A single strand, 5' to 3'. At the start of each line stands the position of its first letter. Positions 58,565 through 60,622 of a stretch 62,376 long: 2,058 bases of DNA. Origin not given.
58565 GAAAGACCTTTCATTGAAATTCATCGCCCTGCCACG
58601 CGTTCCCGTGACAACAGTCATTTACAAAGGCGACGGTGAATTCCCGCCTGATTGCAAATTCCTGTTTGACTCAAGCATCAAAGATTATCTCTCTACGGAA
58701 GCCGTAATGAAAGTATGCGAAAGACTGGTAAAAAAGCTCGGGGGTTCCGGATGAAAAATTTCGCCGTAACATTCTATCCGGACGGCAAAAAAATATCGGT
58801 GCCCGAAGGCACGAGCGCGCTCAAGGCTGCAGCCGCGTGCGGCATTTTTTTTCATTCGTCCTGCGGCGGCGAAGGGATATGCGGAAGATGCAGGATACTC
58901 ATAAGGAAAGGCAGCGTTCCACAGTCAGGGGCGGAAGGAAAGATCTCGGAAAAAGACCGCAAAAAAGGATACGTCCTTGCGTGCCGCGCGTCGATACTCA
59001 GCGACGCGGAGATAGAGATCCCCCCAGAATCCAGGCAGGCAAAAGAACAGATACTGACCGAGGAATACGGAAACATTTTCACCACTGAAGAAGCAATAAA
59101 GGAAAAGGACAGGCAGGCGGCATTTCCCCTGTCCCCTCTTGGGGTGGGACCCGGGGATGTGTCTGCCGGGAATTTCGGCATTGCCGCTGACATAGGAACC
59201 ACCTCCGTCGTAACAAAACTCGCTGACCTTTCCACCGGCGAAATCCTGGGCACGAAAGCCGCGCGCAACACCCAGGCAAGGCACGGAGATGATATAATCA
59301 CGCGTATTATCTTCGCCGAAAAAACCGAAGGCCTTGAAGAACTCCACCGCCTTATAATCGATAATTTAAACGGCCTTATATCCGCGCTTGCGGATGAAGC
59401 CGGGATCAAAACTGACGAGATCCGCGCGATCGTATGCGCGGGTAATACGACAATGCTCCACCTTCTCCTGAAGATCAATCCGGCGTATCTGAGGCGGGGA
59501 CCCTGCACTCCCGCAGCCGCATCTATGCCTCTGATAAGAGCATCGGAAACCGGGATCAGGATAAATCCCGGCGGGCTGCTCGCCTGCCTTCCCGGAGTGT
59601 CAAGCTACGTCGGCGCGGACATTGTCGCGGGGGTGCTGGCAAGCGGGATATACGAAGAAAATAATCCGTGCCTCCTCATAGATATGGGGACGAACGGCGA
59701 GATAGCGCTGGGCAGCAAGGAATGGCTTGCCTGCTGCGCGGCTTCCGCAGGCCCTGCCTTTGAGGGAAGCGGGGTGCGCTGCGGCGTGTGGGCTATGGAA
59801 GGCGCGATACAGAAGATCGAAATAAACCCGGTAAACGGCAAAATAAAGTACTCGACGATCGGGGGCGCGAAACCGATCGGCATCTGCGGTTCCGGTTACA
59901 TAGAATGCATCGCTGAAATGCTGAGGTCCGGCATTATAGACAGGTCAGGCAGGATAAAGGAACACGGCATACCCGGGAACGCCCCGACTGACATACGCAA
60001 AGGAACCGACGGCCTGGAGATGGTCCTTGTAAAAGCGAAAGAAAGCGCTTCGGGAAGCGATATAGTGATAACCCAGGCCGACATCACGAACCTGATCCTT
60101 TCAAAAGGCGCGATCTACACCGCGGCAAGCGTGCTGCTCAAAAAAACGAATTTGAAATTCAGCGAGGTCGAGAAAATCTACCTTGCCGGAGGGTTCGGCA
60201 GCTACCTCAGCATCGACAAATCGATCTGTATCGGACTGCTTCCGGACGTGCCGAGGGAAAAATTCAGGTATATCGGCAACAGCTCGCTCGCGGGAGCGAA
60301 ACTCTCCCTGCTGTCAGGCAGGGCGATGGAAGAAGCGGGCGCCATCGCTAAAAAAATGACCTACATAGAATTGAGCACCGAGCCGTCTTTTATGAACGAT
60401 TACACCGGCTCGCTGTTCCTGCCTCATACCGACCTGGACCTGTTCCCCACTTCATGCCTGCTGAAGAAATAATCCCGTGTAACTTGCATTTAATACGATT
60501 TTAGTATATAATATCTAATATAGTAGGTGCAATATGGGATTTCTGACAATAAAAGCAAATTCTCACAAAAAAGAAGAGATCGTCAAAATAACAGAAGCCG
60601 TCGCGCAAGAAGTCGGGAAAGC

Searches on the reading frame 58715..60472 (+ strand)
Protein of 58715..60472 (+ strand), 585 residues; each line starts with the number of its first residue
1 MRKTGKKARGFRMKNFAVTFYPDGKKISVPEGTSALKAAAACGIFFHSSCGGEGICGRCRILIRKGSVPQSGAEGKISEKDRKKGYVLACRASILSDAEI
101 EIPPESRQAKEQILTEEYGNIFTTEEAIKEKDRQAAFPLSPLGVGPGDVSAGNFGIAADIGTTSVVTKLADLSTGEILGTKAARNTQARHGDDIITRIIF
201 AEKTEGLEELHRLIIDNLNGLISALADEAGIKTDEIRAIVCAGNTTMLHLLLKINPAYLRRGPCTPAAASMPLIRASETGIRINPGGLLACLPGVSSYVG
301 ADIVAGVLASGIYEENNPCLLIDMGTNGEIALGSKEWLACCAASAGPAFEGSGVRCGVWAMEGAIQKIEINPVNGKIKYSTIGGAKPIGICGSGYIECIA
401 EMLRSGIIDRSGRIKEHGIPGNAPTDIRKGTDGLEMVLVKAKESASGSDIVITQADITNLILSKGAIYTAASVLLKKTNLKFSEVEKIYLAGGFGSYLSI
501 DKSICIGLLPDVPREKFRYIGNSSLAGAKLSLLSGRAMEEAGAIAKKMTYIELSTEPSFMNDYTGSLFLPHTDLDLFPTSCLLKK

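Call 64: find_encoding_contigs(protein=window:58715-60472:+, flank=10000, max_places=3)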
Protein window:58715-60472:+ (585 aa): 1 contig read that carries it; 1 place shown.
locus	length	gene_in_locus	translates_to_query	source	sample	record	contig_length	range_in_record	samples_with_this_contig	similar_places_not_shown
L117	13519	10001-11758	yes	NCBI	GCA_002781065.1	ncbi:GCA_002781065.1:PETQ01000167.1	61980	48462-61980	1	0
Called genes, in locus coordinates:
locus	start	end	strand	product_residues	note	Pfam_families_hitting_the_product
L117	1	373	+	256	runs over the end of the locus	PF00111:Fer2 (weak), PF13510:Fer2_4, PF13237:Fer4_10 (faint), PF14697:Fer4_21 (weak), PF12838:Fer4_7, PF00037:Fer4 (weak)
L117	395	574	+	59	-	-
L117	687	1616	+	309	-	PF03599:CdhD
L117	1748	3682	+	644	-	PF03063:Prismane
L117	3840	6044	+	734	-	PF18537:CODH_A_N, PF03598:CdhC, PF19436:ACS_CODH_B_C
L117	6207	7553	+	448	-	PF04060:FeS, PF03599:CdhD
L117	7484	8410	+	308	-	PF05050:Methyltransf_21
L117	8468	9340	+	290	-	PF00809:Pterin_bind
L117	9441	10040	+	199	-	PF12654:DUF3786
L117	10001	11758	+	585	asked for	PF00111:Fer2, PF17651:Raco_middle, PF14574:RACo_C_ter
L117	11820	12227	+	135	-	PF01894:YjbQ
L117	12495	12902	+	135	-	PF00436:SSB, PF22657:SSB_1 (weak)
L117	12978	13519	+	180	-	?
